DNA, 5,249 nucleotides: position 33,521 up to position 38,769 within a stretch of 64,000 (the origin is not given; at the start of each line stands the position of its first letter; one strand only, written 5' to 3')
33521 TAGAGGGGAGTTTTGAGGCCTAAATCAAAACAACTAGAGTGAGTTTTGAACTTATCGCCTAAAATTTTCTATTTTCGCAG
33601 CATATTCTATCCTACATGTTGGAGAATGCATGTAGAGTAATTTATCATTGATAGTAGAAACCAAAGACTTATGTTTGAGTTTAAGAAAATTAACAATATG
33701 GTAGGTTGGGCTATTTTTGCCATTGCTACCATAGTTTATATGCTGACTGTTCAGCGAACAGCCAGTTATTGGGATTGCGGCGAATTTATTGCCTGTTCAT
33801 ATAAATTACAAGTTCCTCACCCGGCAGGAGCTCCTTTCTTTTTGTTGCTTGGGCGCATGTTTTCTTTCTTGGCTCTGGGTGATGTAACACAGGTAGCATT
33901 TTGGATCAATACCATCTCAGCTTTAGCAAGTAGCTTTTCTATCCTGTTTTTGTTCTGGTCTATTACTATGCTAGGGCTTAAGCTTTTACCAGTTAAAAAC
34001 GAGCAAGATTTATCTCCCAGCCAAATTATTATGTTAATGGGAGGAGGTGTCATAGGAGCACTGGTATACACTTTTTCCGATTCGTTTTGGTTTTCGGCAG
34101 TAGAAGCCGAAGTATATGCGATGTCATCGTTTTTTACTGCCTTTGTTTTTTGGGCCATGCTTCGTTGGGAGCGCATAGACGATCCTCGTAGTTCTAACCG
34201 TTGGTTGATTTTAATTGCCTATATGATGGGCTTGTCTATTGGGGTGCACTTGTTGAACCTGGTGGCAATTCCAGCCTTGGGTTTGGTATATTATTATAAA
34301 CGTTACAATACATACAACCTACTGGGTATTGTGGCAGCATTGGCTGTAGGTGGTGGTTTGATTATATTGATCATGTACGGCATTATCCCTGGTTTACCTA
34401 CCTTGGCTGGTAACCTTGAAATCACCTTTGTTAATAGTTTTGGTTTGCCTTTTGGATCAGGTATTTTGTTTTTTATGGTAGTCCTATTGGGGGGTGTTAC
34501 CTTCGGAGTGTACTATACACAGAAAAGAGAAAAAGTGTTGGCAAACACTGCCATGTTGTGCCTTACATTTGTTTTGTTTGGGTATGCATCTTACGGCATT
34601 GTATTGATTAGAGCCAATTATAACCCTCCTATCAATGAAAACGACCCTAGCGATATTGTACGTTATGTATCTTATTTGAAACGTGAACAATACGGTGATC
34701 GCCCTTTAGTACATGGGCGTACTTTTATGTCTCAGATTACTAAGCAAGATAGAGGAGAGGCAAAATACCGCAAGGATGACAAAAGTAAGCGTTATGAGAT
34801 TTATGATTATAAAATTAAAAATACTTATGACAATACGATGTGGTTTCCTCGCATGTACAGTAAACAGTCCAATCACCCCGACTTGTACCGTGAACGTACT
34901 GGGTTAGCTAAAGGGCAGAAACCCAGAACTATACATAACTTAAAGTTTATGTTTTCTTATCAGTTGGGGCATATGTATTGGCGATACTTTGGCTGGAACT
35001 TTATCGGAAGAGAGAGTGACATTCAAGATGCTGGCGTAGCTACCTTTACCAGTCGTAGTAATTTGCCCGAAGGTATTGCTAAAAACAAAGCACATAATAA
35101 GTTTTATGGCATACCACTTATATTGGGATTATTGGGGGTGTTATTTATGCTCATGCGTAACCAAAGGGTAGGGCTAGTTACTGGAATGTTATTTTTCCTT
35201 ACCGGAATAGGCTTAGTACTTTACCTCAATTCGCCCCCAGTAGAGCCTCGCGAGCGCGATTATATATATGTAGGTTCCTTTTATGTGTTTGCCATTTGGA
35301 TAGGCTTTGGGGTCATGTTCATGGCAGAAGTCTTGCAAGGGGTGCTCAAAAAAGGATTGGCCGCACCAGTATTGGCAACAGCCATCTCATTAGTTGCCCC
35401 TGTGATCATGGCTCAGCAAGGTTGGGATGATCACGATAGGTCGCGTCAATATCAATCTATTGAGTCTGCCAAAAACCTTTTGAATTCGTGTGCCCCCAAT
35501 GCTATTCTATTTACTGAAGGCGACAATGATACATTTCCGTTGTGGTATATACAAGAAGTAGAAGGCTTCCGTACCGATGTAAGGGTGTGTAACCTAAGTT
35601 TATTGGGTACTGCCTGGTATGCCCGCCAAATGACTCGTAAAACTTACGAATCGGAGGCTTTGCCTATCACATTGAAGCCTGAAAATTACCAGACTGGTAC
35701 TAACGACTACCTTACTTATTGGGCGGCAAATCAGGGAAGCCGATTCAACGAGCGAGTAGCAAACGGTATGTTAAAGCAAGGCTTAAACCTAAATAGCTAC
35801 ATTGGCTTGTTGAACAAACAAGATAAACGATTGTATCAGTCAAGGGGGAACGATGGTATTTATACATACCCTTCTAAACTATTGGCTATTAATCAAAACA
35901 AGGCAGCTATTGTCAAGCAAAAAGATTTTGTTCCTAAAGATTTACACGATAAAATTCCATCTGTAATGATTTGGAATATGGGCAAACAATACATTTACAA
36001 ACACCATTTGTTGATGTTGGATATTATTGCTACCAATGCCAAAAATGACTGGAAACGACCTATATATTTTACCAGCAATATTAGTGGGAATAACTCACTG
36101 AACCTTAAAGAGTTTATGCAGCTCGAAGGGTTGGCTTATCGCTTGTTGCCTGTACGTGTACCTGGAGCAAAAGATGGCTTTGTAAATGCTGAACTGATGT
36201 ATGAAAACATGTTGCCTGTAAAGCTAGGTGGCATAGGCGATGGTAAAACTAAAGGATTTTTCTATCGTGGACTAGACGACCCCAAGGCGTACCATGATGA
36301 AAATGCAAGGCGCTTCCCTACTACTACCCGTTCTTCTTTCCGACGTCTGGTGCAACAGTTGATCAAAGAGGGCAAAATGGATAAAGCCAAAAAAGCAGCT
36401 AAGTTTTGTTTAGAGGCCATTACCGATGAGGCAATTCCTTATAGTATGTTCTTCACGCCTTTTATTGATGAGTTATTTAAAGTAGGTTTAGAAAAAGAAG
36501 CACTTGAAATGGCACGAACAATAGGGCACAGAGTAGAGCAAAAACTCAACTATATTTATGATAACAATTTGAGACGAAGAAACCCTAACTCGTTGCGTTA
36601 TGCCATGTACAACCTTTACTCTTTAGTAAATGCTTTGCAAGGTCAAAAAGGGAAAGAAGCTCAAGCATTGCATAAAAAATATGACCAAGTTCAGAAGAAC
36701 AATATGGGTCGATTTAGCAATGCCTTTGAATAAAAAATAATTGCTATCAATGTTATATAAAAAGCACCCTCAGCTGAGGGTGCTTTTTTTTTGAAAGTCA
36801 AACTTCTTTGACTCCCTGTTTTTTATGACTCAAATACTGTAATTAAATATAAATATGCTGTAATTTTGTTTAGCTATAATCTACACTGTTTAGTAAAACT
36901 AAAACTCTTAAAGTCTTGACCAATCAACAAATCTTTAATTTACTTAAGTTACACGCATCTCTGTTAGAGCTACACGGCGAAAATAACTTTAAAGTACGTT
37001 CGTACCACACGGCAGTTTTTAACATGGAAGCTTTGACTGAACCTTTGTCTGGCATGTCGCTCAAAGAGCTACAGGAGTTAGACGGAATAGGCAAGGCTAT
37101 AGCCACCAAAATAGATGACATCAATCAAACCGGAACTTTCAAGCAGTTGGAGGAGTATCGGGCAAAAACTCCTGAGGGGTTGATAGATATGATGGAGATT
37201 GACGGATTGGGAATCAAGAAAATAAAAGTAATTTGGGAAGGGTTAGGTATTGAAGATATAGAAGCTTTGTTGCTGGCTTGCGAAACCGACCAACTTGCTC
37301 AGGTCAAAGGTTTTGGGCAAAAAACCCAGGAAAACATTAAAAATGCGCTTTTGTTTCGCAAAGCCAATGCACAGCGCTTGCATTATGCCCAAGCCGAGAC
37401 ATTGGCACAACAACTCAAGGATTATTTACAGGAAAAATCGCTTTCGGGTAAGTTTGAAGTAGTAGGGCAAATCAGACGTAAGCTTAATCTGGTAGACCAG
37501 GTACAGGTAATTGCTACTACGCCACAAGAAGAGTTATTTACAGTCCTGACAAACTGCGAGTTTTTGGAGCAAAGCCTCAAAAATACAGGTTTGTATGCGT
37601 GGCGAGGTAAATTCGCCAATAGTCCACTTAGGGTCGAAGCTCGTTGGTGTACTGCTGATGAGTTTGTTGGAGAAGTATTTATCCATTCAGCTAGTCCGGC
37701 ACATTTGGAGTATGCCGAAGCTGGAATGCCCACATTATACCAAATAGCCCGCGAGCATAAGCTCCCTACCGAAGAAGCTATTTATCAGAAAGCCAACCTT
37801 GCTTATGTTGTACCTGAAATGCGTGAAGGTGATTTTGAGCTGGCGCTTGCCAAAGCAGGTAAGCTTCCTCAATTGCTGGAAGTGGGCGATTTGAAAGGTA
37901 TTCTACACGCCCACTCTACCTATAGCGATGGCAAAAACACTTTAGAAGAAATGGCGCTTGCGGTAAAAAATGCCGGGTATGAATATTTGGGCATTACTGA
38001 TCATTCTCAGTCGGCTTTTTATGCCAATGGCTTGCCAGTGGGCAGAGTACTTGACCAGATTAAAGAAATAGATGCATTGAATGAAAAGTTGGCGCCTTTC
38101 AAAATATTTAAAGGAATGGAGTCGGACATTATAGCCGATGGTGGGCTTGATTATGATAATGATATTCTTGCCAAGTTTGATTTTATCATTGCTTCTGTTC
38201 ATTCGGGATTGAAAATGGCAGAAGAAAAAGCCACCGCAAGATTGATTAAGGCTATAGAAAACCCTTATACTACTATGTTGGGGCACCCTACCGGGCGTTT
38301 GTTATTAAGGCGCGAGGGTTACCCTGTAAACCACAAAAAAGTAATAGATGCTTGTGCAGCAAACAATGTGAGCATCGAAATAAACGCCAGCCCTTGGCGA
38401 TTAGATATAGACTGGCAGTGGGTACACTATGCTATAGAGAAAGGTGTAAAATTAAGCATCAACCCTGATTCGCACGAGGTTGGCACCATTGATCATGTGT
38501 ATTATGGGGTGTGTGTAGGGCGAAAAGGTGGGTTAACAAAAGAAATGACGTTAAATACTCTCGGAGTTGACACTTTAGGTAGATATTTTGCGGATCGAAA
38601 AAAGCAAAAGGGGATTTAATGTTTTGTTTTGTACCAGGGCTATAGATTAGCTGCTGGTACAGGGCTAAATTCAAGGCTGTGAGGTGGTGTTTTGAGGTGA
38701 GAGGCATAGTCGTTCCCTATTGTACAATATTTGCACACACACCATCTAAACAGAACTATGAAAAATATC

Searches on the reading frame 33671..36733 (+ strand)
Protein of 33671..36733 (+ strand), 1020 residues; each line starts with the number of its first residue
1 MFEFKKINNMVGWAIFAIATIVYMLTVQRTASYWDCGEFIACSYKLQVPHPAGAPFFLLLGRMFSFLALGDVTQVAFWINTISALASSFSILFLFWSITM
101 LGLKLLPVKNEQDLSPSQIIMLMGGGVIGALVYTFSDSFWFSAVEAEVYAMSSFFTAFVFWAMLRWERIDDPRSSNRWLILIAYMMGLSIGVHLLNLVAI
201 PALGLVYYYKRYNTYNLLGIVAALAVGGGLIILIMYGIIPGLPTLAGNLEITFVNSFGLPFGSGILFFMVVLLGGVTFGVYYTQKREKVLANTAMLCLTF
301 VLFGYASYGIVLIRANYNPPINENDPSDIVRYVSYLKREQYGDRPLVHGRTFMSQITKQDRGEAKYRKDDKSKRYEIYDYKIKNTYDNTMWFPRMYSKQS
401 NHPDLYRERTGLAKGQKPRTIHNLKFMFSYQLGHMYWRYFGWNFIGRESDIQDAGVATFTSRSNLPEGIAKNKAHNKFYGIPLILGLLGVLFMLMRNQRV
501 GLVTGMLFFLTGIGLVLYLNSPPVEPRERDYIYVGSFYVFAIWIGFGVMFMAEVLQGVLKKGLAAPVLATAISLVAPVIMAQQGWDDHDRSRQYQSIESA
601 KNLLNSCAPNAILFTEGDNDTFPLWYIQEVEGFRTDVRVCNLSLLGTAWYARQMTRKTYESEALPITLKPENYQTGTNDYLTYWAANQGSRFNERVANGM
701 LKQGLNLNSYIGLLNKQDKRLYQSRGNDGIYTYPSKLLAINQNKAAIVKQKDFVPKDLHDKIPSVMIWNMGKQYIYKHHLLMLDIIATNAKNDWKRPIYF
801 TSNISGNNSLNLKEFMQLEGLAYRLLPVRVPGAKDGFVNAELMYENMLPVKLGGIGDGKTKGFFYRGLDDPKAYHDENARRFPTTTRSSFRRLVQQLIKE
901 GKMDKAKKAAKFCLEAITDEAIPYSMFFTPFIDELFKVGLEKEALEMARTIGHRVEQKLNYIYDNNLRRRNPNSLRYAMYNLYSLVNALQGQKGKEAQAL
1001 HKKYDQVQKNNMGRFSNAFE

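Call 9: search_protein_families(library=pfam, proteins=[window:33671-36733:+])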
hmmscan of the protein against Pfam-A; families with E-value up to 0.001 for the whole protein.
window:33671-36733:+ (1020 aa): 1 family
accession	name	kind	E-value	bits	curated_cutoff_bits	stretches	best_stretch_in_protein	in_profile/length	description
PF11028.14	TMEM260-like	-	5.3e-75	251.6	24.2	1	35-214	1-177/179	Protein O-mannosyl-transferase TMEM260-like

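Call 10: search_protein_families(library=ncbifam, proteins=[window:33671-36733:+])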
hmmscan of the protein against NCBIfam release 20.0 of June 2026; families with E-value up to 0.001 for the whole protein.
window:33671-36733:+ (1020 aa): 0 families

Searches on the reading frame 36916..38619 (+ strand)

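Call 9: search_protein_families(library=pfam, proteins=[window:36916-38619:+])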
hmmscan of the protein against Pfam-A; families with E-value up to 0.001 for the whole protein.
window:36916-38619:+ (567 aa): 4 families
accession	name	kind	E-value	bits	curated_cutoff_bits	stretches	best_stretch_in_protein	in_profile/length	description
PF14716.13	HHH_8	-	3.8e-19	69.3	30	1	1-74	1-72/73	Helix-hairpin-helix domain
PF14520.12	HHH_5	-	4.6e-11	43.5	27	1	91-145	3-55/57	Helix-hairpin-helix domain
PF02811.25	PHP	-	2e-10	41.7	26.4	1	330-462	2-129/164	PHP domain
PF12836.13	HHH_3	-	0.00041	20.8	27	0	48-79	12-44/65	Helix-hairpin-helix motif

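Call 10: search_protein_families(library=ncbifam, proteins=[window:36916-38619:+])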
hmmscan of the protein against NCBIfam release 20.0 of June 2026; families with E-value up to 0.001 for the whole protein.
window:36916-38619:+ (567 aa): 7 families
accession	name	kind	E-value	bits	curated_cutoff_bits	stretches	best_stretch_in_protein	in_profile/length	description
NF006375.0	PRK08609.1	equivalog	4.3e-125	418.5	426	2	282-560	293-569/571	DNA polymerase/3'-5' exonuclease PolX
NF005928.0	PRK07945.1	equivalog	2.4e-67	227.7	250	1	325-556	97-332/337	PHP domain-containing protein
NF006702.0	PRK09248.1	domain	1.2e-20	74.1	264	1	330-564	7-238/246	PHP domain-containing protein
NF006251.0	PRK08392.1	equivalog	6.1e-20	71.6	212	1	330-544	4-209/216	hypothetical protein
TIGR01856.1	hisJ_fam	subfamily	1.7e-09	37.7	90.2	1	331-430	4-112/252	histidinol-phosphatase HisJ family protein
NF004981.0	PRK06361.1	equivalog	6.1e-05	22.5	117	0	330-371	4-45/217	histidinol phosphate phosphatase domain-containing protein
TIGR01259.1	comE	subfamily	0.00048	20.1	152.35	0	47-81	65-100/120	comEA protein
